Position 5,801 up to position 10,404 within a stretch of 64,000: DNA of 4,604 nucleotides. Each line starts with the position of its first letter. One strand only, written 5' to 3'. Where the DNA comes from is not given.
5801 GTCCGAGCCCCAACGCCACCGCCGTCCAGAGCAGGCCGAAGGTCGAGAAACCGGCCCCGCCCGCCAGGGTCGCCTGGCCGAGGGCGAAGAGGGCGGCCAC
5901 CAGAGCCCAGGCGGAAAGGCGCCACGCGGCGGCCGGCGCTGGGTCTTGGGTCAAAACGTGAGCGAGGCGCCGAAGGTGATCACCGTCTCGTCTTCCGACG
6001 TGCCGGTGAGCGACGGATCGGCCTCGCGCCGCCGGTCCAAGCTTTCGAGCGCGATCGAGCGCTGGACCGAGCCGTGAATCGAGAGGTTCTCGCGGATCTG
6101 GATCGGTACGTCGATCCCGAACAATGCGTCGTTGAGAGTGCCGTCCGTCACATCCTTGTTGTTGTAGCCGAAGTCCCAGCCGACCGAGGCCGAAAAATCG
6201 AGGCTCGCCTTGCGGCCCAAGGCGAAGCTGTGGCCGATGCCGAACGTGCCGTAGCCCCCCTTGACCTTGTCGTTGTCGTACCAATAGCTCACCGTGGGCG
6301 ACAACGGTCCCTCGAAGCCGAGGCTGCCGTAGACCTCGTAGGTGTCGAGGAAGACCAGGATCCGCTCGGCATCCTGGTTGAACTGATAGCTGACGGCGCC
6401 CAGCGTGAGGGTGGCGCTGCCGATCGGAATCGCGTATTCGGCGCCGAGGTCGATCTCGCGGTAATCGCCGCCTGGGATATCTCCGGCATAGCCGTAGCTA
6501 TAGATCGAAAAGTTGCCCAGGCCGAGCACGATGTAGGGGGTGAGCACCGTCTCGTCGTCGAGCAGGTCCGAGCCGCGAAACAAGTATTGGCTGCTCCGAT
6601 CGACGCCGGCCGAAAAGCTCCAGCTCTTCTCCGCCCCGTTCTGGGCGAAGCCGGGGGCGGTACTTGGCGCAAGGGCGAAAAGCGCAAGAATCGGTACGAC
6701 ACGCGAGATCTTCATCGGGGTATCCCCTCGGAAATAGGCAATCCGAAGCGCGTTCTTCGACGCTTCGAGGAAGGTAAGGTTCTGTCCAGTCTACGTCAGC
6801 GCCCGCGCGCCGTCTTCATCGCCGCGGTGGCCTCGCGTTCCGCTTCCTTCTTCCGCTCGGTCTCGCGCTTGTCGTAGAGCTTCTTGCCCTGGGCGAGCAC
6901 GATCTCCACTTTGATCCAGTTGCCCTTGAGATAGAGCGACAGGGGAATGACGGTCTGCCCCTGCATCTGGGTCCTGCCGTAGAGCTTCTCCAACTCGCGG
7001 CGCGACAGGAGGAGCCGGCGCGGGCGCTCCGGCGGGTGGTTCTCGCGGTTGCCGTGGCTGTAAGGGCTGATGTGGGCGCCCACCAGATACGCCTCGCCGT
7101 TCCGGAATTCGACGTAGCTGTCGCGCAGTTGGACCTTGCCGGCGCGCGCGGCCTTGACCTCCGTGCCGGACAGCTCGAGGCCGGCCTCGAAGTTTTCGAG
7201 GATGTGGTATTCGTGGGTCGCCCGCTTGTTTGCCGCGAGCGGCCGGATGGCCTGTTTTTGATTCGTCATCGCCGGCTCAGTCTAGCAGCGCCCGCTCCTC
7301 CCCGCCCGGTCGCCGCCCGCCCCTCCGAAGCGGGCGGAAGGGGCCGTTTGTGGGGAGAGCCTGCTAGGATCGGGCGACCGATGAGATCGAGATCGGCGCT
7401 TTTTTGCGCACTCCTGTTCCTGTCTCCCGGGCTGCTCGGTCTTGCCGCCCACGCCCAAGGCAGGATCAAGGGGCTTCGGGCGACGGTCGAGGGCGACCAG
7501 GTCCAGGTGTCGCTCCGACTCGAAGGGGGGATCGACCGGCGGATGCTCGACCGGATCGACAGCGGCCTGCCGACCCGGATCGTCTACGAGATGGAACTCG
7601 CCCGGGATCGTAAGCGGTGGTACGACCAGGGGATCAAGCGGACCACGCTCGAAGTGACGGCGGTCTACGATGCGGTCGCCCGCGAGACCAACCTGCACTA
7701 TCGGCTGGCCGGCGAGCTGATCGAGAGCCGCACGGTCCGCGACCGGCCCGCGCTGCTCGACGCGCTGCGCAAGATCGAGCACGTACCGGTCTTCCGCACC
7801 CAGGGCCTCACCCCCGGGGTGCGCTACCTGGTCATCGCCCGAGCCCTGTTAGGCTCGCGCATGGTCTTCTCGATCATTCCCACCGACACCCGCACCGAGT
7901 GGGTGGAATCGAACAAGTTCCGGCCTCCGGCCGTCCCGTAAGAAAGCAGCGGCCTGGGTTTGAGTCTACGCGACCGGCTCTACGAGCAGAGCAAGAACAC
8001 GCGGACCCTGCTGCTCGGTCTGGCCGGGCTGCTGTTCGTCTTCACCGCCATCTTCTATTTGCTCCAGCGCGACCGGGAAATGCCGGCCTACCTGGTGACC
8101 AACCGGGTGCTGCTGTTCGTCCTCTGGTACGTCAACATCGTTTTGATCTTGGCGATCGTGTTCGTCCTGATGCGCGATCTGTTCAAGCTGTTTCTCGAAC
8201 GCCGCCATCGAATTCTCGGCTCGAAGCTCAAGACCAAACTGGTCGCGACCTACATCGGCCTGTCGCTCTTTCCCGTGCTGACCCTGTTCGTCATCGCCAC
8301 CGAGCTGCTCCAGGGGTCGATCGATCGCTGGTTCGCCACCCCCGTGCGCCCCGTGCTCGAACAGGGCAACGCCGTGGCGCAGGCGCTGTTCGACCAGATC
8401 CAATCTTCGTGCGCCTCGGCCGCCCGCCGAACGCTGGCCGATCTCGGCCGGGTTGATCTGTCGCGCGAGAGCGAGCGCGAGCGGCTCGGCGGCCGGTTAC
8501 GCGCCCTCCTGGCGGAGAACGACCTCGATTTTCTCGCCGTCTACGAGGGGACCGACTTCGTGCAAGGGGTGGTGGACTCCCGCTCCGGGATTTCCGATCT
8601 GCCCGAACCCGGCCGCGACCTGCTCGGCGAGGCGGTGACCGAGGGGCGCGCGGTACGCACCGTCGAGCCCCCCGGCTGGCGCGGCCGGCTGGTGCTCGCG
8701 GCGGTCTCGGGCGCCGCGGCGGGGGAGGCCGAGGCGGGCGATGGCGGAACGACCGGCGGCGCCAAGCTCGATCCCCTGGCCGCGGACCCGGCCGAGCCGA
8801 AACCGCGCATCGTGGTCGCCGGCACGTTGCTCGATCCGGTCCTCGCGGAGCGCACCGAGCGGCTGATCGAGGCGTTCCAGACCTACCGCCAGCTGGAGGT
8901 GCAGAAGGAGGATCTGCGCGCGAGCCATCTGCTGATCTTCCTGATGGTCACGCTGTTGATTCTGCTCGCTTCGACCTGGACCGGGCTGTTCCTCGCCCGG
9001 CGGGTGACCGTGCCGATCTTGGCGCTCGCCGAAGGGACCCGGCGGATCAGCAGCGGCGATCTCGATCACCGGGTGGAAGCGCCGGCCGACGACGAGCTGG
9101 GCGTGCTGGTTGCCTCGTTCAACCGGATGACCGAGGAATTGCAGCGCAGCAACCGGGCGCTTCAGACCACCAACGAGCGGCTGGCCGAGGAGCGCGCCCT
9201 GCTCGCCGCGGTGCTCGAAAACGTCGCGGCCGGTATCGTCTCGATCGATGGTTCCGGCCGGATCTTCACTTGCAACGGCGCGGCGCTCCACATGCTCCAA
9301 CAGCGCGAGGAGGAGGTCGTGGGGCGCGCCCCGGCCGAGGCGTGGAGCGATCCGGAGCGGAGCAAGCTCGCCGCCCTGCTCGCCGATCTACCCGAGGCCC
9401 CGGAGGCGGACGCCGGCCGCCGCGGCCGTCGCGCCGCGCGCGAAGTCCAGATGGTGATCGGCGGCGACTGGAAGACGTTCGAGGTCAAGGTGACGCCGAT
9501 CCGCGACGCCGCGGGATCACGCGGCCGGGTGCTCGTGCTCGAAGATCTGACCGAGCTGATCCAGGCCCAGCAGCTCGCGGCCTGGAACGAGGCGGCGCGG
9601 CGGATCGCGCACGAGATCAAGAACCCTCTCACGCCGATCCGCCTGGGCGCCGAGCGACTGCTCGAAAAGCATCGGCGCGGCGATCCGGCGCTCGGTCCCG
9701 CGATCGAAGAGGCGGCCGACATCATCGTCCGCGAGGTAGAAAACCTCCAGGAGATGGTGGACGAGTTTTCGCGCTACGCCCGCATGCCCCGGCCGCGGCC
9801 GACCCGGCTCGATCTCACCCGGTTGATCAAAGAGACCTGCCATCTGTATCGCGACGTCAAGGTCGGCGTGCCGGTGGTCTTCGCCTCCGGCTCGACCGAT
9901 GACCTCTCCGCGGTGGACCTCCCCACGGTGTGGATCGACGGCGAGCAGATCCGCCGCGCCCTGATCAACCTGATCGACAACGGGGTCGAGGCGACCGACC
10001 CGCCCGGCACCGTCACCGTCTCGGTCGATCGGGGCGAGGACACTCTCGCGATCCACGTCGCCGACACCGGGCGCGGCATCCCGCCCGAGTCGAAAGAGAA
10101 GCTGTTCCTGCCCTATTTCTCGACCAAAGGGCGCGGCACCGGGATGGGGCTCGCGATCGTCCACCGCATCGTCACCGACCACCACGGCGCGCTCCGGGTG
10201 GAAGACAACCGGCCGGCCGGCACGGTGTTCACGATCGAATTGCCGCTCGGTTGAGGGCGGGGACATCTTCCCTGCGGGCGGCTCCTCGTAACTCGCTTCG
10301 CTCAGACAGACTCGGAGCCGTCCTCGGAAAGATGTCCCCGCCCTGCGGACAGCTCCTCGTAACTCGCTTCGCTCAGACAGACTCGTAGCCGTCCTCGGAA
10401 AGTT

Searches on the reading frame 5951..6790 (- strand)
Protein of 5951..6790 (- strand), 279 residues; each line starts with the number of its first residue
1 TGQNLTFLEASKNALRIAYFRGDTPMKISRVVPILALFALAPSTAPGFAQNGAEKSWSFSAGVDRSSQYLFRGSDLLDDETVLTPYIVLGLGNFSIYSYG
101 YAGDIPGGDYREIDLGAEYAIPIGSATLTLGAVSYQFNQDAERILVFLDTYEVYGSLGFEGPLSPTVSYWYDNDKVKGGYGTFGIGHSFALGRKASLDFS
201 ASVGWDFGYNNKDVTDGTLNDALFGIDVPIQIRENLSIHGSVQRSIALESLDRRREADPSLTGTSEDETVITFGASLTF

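Call 55: search_protein_families(library=pfam, proteins=[window:5951-6790:-], max_evalue=0.01)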
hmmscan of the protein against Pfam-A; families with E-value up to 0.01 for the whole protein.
window:5951-6790:- (279 aa): 0 families

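Call 75: search_protein_families(library=padloc, proteins=[window:5951-6790:-], max_evalue=0.001)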
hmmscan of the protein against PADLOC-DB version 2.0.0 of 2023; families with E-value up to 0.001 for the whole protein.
window:5951-6790:- (279 aa): 0 families

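Call 76: search_protein_families(library=ncbifam, proteins=[window:5951-6790:-], max_evalue=0.001)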
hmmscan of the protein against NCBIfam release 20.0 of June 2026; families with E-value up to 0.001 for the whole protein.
window:5951-6790:- (279 aa): 1 family
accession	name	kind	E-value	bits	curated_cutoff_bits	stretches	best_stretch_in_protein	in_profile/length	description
TIGR02001.1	gcw_chp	subfamily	0.00046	19.8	47.15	0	28-204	3-181/244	TorF family putative porin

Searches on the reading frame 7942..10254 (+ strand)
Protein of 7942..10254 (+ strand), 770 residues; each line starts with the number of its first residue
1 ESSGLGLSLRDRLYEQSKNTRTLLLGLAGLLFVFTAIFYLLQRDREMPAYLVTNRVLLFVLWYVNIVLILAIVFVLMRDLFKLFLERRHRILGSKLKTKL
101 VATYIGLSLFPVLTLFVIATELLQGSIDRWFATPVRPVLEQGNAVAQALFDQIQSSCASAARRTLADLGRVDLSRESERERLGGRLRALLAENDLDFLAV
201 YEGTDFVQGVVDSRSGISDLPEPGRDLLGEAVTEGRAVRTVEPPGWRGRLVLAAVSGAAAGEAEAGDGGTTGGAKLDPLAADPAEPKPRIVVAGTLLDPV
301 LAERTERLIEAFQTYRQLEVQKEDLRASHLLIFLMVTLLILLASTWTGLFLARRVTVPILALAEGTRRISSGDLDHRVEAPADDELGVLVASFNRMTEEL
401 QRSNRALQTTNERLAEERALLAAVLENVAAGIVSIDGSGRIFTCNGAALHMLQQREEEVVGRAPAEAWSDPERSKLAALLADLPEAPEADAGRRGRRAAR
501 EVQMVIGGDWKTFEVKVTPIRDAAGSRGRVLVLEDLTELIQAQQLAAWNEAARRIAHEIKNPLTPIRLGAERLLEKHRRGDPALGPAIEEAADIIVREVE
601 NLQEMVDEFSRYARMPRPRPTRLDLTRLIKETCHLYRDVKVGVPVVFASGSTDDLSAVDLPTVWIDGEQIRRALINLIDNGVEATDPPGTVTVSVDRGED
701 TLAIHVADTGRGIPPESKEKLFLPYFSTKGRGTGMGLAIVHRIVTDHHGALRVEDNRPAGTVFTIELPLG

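Call 55: search_protein_families(library=pfam, proteins=[window:7942-10254:+], max_evalue=0.01)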
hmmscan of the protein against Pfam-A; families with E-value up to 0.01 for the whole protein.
window:7942-10254:+ (770 aa): 11 families
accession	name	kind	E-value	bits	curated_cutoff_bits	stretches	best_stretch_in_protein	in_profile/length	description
PF02518.31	HATPase_c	-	3.9e-26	92.1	26.4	1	666-769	2-109/111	Histidine kinase-, DNA gyrase B-, and HSP90-like ATPase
PF00672.30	HAMP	-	1.3e-15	57.8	25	1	350-401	1-52/53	HAMP domain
PF00989.32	PAS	-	5.8e-11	42.8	22.6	1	421-535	3-112/113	PAS fold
PF00512.31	HisKA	-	3e-10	40.4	26.9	1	549-615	3-63/66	His Kinase A (phospho-acceptor) domain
PF08448.16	PAS_4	-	3.7e-10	40.4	23.1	1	425-539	1-108/110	PAS fold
PF13581.12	HATPase_c_2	-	1.1e-06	29.1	27.4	1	674-764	40-124/127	Histidine kinase-like ATPase domain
PF19312.4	NtrY_N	-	1.2e-06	28.6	23.2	1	30-171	12-151/291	NtrY N-terminal region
PF13426.13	PAS_9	-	5.5e-06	27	27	1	431-538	3-103/103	PAS domain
PF13188.13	PAS_8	-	6e-06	26.4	21.8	1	420-459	2-43/65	PAS domain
PF14501.12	HATPase_c_5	-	1.1e-05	25.7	22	1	670-756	6-91/102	GHKL domain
PF13589.12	HATPase_c_3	-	0.0035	17.8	25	1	671-717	4-49/137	Histidine kinase-, DNA gyrase B-, and HSP90-like ATPase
